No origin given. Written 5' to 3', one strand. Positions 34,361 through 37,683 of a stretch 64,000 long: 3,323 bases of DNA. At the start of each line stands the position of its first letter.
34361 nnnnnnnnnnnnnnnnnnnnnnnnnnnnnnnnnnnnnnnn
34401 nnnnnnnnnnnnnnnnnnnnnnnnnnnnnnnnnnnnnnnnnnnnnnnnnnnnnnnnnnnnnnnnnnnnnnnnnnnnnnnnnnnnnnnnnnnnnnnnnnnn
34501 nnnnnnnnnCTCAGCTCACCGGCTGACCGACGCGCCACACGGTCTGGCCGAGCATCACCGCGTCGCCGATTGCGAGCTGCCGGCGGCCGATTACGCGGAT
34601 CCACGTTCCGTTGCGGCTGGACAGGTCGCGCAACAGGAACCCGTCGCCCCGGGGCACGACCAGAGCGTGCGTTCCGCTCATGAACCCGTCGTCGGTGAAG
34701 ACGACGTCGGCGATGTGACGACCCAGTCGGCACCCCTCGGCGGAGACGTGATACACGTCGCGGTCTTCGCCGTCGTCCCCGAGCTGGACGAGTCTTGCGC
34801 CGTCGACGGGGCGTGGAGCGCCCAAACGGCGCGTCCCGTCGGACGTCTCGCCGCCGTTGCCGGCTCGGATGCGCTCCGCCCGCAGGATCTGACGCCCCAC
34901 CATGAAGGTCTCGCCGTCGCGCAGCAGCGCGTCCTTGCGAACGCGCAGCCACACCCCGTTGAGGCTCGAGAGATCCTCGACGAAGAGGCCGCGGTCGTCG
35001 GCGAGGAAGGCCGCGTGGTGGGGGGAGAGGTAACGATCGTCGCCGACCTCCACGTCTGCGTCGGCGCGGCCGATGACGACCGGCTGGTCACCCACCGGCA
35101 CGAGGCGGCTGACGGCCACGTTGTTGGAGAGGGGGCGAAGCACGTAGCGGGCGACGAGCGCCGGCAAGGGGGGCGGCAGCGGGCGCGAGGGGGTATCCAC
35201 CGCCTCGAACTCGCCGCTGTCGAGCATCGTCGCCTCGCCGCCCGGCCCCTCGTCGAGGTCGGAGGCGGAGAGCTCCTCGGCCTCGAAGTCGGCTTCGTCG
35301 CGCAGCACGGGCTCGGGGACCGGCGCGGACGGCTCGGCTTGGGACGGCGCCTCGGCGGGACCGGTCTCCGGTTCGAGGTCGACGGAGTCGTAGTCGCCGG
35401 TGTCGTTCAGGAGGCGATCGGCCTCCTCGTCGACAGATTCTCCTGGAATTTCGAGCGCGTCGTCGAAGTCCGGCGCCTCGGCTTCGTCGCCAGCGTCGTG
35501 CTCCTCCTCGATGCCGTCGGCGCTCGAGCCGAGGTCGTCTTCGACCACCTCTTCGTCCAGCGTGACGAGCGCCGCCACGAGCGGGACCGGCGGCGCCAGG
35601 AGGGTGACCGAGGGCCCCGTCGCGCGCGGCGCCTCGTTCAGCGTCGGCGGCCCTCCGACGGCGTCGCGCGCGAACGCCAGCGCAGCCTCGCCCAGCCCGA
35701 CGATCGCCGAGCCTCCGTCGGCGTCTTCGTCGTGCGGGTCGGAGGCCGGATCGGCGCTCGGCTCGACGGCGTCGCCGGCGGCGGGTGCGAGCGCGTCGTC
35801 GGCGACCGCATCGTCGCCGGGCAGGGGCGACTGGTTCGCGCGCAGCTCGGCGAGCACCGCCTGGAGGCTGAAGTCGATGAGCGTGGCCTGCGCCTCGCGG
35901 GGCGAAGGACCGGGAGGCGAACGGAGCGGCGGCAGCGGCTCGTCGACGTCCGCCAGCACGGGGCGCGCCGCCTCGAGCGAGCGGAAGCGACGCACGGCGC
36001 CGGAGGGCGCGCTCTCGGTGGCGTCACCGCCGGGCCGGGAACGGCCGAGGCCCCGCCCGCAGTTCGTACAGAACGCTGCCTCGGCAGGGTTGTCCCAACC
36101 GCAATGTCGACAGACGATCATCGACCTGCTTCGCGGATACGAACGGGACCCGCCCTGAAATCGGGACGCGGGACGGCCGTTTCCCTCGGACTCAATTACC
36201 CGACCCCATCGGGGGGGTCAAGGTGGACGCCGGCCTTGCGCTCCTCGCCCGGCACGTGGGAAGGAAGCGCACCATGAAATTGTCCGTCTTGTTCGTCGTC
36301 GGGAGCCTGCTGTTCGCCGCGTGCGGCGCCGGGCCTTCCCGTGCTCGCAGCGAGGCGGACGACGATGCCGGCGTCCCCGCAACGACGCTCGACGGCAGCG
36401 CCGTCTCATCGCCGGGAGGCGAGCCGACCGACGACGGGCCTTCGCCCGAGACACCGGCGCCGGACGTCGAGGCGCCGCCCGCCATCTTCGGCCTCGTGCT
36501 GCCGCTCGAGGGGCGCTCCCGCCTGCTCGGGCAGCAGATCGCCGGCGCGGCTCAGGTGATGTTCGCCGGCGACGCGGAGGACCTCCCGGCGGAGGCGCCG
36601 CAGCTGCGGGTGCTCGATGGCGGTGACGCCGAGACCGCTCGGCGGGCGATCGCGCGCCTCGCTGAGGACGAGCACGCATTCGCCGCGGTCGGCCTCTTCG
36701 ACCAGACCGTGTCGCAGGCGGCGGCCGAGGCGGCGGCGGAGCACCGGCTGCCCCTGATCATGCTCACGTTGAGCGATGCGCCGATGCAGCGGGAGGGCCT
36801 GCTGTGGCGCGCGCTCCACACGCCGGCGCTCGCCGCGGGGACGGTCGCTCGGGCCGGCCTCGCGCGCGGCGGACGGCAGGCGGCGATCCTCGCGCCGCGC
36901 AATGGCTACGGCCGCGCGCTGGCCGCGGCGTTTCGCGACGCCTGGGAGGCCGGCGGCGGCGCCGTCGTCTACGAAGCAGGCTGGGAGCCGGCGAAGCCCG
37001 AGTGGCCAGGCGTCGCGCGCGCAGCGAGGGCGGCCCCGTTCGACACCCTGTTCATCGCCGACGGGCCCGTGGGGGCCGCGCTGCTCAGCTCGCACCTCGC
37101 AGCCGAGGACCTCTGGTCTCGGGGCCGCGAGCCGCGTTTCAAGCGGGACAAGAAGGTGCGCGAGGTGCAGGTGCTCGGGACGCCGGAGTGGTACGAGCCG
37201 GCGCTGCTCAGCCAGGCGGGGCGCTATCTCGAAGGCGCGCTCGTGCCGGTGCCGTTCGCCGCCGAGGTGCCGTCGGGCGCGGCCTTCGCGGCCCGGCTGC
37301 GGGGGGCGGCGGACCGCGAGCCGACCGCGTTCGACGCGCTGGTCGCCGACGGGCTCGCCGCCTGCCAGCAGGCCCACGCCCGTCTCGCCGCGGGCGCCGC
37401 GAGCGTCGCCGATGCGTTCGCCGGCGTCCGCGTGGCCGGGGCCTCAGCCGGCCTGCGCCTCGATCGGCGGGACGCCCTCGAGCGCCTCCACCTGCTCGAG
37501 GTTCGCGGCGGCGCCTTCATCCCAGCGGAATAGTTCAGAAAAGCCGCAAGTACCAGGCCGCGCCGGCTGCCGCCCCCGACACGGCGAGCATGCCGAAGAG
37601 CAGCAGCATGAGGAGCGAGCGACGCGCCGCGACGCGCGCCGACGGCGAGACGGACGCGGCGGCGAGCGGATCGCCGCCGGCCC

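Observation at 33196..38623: Signalling neighbourhood: MshEN-REC-TPR regulator, Zn-ribbon/2xFHA protein, divergent PBP-like lipoprotein and a TM-anchored pseudokinase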

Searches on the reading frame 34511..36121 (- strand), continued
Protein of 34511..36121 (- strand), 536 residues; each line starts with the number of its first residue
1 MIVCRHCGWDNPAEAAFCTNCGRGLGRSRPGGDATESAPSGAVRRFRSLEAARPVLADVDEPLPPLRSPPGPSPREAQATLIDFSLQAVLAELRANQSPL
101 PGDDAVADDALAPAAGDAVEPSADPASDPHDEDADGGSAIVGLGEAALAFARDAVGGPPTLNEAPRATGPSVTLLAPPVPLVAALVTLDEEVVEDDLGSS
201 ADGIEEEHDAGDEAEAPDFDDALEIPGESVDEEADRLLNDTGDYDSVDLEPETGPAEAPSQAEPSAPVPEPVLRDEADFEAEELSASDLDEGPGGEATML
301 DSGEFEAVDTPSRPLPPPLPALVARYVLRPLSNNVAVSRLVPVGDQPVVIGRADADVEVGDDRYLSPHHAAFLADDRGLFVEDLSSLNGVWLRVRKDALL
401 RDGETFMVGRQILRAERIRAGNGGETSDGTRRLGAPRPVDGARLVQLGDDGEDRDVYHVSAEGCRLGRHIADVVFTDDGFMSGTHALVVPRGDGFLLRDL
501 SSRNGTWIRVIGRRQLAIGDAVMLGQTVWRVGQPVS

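Call 93: search_protein_families(library=pfam, proteins=[L100:1368-3356:+, L100:3399-4073:+, L100:4088-5734:+, L100:5805-7256:+, L100:7217-9229:+, L100:9260-10597:+, L100:11331-14612:-, L108:14483-15400:-, L137:10635-11582:-], max_evalue=0.0001)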
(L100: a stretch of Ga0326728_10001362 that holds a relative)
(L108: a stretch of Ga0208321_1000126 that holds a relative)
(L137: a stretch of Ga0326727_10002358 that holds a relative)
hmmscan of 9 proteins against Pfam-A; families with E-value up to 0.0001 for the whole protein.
L100:1368-3356:+ (662 aa): 7 families
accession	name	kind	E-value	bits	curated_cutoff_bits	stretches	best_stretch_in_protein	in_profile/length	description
PF00069.31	Pkinase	-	3.2e-56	191.1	31.7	1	11-261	1-254/263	Protein kinase domain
PF08308.17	PEGA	-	6.1e-40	135.4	20.8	3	597-660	5-68/71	PEGA domain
PF07714.23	PK_Tyr_Ser-Thr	-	8.8e-36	124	23.1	1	14-259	4-249/258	Protein tyrosine and serine/threonine kinase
PF13620.12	CarboxypepD_reg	-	1.4e-14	54.7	32.3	1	622-660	42-82/82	Carboxypeptidase regulatory-like domain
PF13715.12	CarbopepD_reg_2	-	1.1e-10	41.8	32.2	0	622-661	36-78/88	CarboxypepD_reg-like domain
PF20608.4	Phage_tube_C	-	6e-05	23.7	24.1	0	614-649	45-80/82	Phage tail tube protein C-terminal domain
PF03109.22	ABC1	-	7.6e-05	22.4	22.9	0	88-163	144-218/244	ABC1 atypical kinase-like domain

L100:3399-4073:+ (224 aa): 0 families

L100:4088-5734:+ (548 aa): 6 families
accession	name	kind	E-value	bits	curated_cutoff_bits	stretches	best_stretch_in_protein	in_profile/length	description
PF00211.25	Guanylate_cyc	-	2.3e-34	119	21.9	1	361-534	6-175/183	Adenylate and Guanylate cyclase catalytic domain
PF00498.31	FHA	-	4.7e-18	65.8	20.7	1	24-87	2-67/67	FHA domain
PF01590.32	GAF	-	1.1e-15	58.8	22.4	1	170-316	2-132/133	GAF domain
PF13185.12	GAF_2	-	2e-13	51.1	28.6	1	169-315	3-133/136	GAF domain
PF16697.10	Yop-YscD_cpl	-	3.8e-13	50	33.2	1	12-92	8-89/94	Inner membrane component of T3SS, cytoplasmic domain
PF13492.12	GAF_3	-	1.7e-05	25.6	27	0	169-314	1-124/129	GAF domain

L100:5805-7256:+ (483 aa): 1 family
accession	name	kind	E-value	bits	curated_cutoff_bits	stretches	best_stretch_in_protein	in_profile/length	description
PF13365.12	Trypsin_2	-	3.8e-12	47.6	27.6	1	272-465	1-144/144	Trypsin-like peptidase domain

L100:7217-9229:+ (670 aa): 0 families

L100:9260-10597:+ (445 aa): 5 families
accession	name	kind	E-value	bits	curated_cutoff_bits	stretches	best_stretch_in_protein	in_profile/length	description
PF00498.31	FHA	-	2.2e-20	73.3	20.7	2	252-312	2-67/67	FHA domain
PF16697.10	Yop-YscD_cpl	-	2.9e-11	43.9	33.2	1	249-321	17-93/94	Inner membrane component of T3SS, cytoplasmic domain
PF12773.13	DZR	-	2e-09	37.9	27.3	1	16-86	1-45/45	Double zinc ribbon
PF13240.11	Zn_Ribbon_1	-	2.7e-08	33.8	25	1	68-89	2-23/23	zinc-ribbon domain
PF18912.6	DZR_2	-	9e-06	25.9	27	0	64-91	20-48/56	Double zinc ribbon domain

L100:11331-14612:- (1093 aa): 7 families
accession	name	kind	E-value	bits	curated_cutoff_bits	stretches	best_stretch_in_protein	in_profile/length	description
PF00498.31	FHA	-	4.4e-55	184.4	20.7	3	325-387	2-67/67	FHA domain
PF16697.10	Yop-YscD_cpl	-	1.6e-35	121.7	33.2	3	316-393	11-90/94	Inner membrane component of T3SS, cytoplasmic domain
PF00005.33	ABC_tran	-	5.2e-31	108.5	25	1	430-578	1-137/137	ABC transporter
PF01061.29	ABC2_membrane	-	1e-19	71.4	26.9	1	708-886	1-186/211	ABC-2 type transporter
PF12698.13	ABC2_membrane_3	-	7.4e-12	45.5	31.6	1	753-888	163-294/347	ABC-2 family transporter protein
PF13304.12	AAA_21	-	2.8e-10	41.2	27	1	564-607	255-298/304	AAA domain, putative AbiEii toxin, Type IV TA system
PF24463.1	DUF7577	-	7e-08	32.4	28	1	2-24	4-26/27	Domain of unknown function (DUF7577)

L108:14483-15400:- (305 aa): 2 families
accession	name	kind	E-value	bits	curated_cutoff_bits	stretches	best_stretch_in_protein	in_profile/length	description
PF00481.26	PP2C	-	2.5e-16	60.6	20.3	1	56-174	29-141/255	Protein phosphatase 2C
PF13672.11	PP2C_2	-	9.2e-15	55.2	24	1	59-246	22-190/209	Protein phosphatase 2C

L137:10635-11582:- (315 aa): 2 families
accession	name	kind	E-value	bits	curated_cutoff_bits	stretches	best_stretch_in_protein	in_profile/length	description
PF13672.11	PP2C_2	-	3.2e-13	50.1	24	1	71-249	24-182/209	Protein phosphatase 2C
PF00481.26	PP2C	-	5.3e-12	46.4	20.3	1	72-184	35-141/255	Protein phosphatase 2C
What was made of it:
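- Closest known: FraH of Anabaena. Different: Remote relatives sit in complete islands with an active kinase, PP2C and FHA proteins (call 93), and they lack the T-L-x-D-F motif.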

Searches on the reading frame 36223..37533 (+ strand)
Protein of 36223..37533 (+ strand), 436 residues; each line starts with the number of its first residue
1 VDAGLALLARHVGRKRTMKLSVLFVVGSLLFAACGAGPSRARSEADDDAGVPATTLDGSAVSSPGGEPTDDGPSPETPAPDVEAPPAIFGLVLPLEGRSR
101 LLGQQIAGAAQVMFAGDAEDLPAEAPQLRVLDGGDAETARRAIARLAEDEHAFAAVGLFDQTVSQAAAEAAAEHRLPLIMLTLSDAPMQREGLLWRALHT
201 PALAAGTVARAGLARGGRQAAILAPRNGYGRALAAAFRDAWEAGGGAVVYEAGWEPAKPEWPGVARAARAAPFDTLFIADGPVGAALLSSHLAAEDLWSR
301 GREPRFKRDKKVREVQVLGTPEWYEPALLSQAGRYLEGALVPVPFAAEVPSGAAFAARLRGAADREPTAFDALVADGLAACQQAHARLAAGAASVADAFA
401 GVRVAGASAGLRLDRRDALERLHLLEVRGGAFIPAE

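Call 4: search_protein_families(library=pfam, proteins=[window:36223-37533:+], max_evalue=0.01)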
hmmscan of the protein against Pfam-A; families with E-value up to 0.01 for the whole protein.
window:36223-37533:+ (436 aa): 2 families
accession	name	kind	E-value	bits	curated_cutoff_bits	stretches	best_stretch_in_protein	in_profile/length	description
PF13458.12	Peripla_BP_6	-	1.5e-20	74.6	31.7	1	132-414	50-323/343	Periplasmic binding protein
PF04348.19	LppC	-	6.7e-09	35.3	28.8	1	89-246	221-375/563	LppC putative lipoprotein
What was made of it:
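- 36271..37533 (+): Lipoprotein, 420 aa: signal peptide and lipobox (Cys17, 36319-36321), Pro/Asp/Ala-rich tether of about 55 aa, then a type-I periplasmic-binding-protein fold (36484-37509). Pfam Peripla_BP_6 and LppC (call 4).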

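Call 39: search_solved_structures(query=window:36271-37533:+, max_evalue=1)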
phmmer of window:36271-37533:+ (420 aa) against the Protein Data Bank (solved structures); distinct sequences matched with E-value up to 1: 7.
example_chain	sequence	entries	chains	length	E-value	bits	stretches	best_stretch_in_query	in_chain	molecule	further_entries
3hut_A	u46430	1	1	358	2.7e-06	29.9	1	72-413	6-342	putative branched-chain amino acid ABC transporter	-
4ey3_A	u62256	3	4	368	5.6e-05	25.6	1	73-263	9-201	Twin-arginine translocation pathway signal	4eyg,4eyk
4n0q_A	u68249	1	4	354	0.022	17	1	73-275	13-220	Leu/Ile/Val-binding protein homolog 3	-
4evs_A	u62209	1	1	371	0.028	16.7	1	132-261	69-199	PUTATIVE ABC TRANSPORTER SUBUNIT, SUBSTRATE-BINDING COMPONENT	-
3td9_A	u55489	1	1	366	0.08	15.2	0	74-176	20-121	Branched chain amino acid ABC transporter, periplasmic amino acid-binding protein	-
4f06_A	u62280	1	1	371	0.36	13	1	133-259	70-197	Extracellular ligand-binding receptor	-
3n0w_A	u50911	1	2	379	0.94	11.7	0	189-238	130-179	ABC branched chain amino acid family transporter, periplasmic ligand binding protein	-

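Call 40: search_protein_families(library=ncbifam, proteins=[window:36271-37533:+], max_evalue=0.001)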
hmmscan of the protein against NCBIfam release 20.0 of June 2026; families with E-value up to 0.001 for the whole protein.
window:36271-37533:+ (420 aa): 0 families

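Call 44: search_solved_structures(query=A2, max_evalue=1)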
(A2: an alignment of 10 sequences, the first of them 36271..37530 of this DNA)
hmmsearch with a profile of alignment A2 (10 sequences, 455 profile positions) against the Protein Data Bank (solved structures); distinct sequences matched with E-value up to 1: 37.
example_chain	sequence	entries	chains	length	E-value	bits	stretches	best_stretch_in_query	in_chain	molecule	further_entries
4ey3_A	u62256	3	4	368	6.1e-16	61.8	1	110-316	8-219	Twin-arginine translocation pathway signal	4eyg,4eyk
4evq_A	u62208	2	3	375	4.6e-14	55.6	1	106-309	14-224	Putative ABC transporter subunit, substrate-binding component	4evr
4evs_A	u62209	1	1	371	8.7e-12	48.1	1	109-297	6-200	PUTATIVE ABC TRANSPORTER SUBUNIT, SUBSTRATE-BINDING COMPONENT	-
3td9_A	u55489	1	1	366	7.8e-11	44.9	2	109-297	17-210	Branched chain amino acid ABC transporter, periplasmic amino acid-binding protein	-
4f06_A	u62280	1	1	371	1.3e-09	40.9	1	109-297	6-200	Extracellular ligand-binding receptor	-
4n0q_A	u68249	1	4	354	1.8e-08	37.1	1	110-311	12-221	Leu/Ile/Val-binding protein homolog 3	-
4gnr_A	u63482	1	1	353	9.1e-07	31.5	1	373-455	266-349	ABC transporter substrate-binding protein-branched chain amino acid transport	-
3hut_A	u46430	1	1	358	2.9e-06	29.8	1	114-452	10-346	putative branched-chain amino acid ABC transporter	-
4mlc_A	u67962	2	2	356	3.2e-06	29.7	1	144-302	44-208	Extracellular ligand-binding receptor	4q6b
3n0w_A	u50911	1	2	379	6.9e-06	28.6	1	221-293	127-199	ABC branched chain amino acid family transporter, periplasmic ligand binding protein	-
3ip5_A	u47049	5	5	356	1.4e-05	27.6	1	111-316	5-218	ABC transporter, substrate binding protein (Amino acid)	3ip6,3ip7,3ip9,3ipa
5kcn_A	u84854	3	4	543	0.00012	24.5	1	106-262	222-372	Penicillin-binding protein activator LpoA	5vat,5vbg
4zpj_A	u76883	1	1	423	0.00016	24.2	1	92-301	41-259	Extracellular ligand-binding receptor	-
7zpz_A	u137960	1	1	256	0.00016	24.1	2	170-230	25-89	Pizza6-TSR-TSH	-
3ipc_A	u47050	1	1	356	0.00016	24.1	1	111-316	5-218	ABC transporter, substrate binding protein (Amino acid)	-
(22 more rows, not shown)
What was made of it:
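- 36271..37533 (+): Orthologue profile A2 versus PDB: LivJ/aromatic-acid binding proteins 6e-16, LpoA 1e-4 (call 44).
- On Type-I periplasmic binding protein (Peripla_BP_6 / LivJ-like): Orthologue profile versus PDB: 4EY3 6e-16, 4EVQ 5e-14 (call 44).
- Closest known: LpoA. Different: Sequence similarity to LpoA is marginal (E 1e-4 versus 6e-16 for LivJ-type proteins; call 44).
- The lipoprotein belongs to a different binding-protein class (type I, LivJ-like) from GlnH (call 44). The orthologue profile matches LivJ/aromatic-acid binding proteins far better than LpoA (6e-16 versus 1e-4; call 44).
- Tried and rejected: LpoA membership: rejected (call 44).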

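Call 79: search_protein_families(library=padloc, proteins=[window:36271-37533:+], max_evalue=0.001)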
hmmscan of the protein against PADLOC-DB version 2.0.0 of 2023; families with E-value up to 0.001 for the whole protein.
window:36271-37533:+ (420 aa): 0 families
